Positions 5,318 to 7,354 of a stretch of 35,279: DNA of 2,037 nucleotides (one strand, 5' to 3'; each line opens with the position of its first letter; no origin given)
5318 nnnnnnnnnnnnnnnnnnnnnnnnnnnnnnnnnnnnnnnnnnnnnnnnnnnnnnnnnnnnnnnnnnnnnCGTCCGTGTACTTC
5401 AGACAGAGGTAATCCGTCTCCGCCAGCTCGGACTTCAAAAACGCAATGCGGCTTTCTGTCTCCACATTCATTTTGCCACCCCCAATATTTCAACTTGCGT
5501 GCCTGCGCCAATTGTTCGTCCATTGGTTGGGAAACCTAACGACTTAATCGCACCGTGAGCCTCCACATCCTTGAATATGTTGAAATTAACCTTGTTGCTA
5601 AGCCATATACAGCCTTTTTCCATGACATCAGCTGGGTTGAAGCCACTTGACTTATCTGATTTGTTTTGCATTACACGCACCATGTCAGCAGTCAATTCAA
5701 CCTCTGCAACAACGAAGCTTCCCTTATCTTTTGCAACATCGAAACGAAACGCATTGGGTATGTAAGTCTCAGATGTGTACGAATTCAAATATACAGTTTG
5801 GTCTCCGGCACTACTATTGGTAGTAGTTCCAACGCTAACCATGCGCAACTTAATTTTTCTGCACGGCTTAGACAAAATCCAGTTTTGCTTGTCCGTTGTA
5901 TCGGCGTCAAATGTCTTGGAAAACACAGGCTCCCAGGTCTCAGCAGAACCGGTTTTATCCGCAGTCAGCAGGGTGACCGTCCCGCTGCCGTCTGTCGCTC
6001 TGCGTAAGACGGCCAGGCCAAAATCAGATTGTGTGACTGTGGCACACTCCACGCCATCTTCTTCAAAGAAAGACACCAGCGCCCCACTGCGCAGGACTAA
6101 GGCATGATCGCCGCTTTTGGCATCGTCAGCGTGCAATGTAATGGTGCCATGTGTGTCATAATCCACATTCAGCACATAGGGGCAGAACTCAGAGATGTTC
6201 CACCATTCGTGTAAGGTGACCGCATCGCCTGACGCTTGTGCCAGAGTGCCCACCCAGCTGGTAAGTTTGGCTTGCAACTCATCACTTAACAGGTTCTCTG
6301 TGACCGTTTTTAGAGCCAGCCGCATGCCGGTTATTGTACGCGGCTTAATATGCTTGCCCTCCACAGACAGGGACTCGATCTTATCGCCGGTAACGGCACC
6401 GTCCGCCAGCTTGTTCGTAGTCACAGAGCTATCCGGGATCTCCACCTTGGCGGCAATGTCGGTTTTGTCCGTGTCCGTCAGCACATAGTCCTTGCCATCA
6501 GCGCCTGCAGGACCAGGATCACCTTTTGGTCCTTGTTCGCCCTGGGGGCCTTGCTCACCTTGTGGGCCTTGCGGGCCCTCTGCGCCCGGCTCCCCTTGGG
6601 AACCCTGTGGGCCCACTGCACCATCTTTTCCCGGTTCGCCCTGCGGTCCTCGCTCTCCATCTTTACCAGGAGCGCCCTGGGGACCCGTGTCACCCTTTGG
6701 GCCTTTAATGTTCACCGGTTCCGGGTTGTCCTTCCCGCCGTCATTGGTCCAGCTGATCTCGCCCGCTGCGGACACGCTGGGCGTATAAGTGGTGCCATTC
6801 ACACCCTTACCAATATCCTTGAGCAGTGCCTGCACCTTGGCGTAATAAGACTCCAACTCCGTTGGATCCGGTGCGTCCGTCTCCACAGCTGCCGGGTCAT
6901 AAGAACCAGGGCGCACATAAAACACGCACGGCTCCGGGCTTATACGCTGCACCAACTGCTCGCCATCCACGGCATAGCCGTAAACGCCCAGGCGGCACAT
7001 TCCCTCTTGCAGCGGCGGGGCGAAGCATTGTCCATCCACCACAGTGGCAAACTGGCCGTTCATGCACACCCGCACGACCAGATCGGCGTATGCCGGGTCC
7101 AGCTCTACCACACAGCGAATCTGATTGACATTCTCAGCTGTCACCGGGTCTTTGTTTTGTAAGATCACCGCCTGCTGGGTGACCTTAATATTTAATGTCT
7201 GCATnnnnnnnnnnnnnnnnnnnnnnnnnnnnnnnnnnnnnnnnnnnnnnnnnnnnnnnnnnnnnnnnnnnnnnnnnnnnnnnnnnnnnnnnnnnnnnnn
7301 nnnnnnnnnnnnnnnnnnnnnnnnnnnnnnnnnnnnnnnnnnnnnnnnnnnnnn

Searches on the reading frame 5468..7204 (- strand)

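Call 45: search_protein_families(library=phrogs, proteins=[window:5468-7204:-], max_evalue=0.00001)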
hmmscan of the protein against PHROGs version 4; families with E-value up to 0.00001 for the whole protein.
window:5468-7204:- (578 aa): 25 families
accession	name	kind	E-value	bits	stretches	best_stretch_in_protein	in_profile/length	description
phrog_8745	-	tail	7e-21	74.3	1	145-318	1392-1566/1803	tail fiber protein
phrog_5073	-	tail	4.2e-20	73.3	1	166-265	286-383/519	tail fiber protein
phrog_819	-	tail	3.7e-19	69.4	1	164-239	516-591/1024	tail protein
phrog_366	-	tail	8.9e-19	69.2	1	154-272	304-416/474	tail fiber protein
phrog_6320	-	tail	9.6e-18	65.3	1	167-238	106-180/745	tail fiber protein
phrog_10972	-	tail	8.4e-14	52.8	1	161-286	150-266/343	tail fiber protein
phrog_38806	-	unknown function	3.8e-12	47.2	1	166-292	68-191/285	-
phrog_32123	-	unknown function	1.1e-11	44.8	1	167-262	223-318/532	-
phrog_26654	-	unknown function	2.8e-11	44.4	1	154-247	77-161/360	-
phrog_17587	-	tail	8.2e-10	38.7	1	166-235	352-421/641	tail fiber protein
phrog_33406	-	tail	6.3e-09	35.7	1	174-237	185-248/651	tail fiber protein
phrog_892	-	tail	1e-08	35.2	1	247-334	336-425/782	tail fiber protein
phrog_1806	-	tail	1.3e-08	35.5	1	163-241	107-182/276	collagen like minor tail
phrog_38766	-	head and packaging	3.3e-08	33.5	1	154-236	97-177/478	virion structural protein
phrog_30509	-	tail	2.5e-07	31.1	1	166-239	40-113/254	collagen like minor tail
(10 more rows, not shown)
